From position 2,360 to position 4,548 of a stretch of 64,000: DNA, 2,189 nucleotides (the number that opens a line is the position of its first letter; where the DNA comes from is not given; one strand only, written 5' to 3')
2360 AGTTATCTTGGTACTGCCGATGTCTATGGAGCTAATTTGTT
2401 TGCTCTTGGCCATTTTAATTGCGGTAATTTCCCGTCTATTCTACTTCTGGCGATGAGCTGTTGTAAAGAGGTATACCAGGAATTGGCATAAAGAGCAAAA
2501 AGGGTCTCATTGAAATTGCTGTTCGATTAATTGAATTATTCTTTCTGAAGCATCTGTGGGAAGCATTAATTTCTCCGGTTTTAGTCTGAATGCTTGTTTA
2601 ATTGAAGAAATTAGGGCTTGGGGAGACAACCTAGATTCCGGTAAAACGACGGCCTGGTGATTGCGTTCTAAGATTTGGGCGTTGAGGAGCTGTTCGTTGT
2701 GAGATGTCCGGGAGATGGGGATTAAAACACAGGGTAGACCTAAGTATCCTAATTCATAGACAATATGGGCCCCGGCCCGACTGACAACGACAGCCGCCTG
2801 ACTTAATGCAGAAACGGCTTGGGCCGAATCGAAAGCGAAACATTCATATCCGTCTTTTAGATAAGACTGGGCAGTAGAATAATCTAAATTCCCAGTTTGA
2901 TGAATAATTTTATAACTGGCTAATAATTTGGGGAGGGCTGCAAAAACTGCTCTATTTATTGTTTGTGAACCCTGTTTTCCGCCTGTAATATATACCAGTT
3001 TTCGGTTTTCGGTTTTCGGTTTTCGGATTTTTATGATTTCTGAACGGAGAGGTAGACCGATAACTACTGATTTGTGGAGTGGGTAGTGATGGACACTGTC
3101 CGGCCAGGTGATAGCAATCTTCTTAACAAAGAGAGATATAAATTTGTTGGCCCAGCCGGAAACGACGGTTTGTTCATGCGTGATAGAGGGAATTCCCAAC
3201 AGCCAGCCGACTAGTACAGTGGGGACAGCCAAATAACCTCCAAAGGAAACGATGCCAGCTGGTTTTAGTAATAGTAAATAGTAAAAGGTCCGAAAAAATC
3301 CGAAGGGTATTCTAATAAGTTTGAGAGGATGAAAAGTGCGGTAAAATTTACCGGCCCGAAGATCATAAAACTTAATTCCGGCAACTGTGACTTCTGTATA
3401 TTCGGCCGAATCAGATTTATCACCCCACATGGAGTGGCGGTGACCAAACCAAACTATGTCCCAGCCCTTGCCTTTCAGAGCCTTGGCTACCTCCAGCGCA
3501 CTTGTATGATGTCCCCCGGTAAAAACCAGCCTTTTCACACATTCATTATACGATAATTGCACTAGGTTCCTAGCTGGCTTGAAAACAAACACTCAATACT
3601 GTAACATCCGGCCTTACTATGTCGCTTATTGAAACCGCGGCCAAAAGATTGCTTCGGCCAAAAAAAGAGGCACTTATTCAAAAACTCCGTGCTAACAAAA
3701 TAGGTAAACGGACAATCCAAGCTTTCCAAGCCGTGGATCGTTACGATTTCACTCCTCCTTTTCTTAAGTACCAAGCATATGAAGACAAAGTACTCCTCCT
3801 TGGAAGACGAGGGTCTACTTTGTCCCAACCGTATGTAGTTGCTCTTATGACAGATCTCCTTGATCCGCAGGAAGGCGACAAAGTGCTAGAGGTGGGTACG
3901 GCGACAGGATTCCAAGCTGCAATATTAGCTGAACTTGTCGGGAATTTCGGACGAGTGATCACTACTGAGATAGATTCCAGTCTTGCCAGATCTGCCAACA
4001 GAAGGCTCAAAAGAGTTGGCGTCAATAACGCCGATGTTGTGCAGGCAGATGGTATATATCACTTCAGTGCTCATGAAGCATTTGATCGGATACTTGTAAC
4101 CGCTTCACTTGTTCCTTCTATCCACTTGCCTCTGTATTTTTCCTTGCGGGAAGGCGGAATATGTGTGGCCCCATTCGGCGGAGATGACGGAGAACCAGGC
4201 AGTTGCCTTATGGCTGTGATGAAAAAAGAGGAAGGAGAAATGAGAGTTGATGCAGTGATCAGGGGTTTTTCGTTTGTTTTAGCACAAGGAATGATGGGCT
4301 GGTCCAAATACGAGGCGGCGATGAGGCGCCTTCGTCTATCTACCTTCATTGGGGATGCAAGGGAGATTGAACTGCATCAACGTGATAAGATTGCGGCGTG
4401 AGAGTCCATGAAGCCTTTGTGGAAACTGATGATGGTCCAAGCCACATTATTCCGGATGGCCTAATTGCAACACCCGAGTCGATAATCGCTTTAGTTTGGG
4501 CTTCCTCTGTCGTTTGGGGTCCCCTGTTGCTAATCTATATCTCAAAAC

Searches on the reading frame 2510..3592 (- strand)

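Call 8: search_protein_families(library=pfam, proteins=[window:2510-3592:-], max_evalue=0.01)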
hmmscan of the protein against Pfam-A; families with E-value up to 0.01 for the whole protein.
window:2510-3592:- (361 aa): 4 families
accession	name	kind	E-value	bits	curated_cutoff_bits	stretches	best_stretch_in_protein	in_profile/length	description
PF04101.22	Glyco_tran_28_C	-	1.7e-25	90.5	22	1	200-339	2-145/166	Glycosyltransferase family 28 C-terminal domain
PF03033.26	Glyco_transf_28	-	5.2e-16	59.4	26.2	1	25-161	8-139/139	Glycosyltransferase family 28 N-terminal domain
PF13528.12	Glyco_trans_1_3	-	3.3e-05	23.7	25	1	180-327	180-314/322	Glycosyl transferase family 1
PF13579.12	Glyco_trans_4_4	-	3.6e-05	24.6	29.7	1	26-150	1-115/158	Glycosyl transferase 4-like domain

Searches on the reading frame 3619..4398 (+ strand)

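Call 8: search_protein_families(library=pfam, proteins=[window:3619-4398:+], max_evalue=0.01)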
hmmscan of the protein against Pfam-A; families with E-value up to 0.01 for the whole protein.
window:3619-4398:+ (260 aa): 9 families
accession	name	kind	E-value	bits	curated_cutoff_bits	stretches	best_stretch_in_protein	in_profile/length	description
PF01135.25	PCMT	-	2.5e-38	132.4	20.3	1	15-213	2-197/210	Protein-L-isoaspartate(D-aspartate) O-methyltransferase (PCMT)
PF01189.24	Methyltr_RsmB-F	-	2.3e-10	40.9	27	1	80-162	3-87/199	16S rRNA methyltransferase RsmB/F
PF00398.26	RrnaAD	-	2.4e-07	30.5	24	1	72-176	17-119/263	Ribosomal RNA adenine dimethylase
PF13649.12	Methyltransf_25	-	2.3e-06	28.7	27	1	89-162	1-72/97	Methyltransferase domain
PF01209.24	Ubie_methyltran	-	7.6e-06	25.9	20.1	1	78-160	40-122/233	ubiE/COQ5 methyltransferase family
PF13847.12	Methyltransf_31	-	2.5e-05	24.4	27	1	85-162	3-82/145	Methyltransferase domain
PF08241.18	Methyltransf_11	-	0.00053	21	21.2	1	90-163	1-69/95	Methyltransferase domain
PF01596.23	Methyltransf_3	-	0.00058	19.6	22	1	85-141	44-101/204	O-methyltransferase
PF05175.20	MTS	-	0.0095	16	23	0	76-159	22-103/170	Methyltransferase small domain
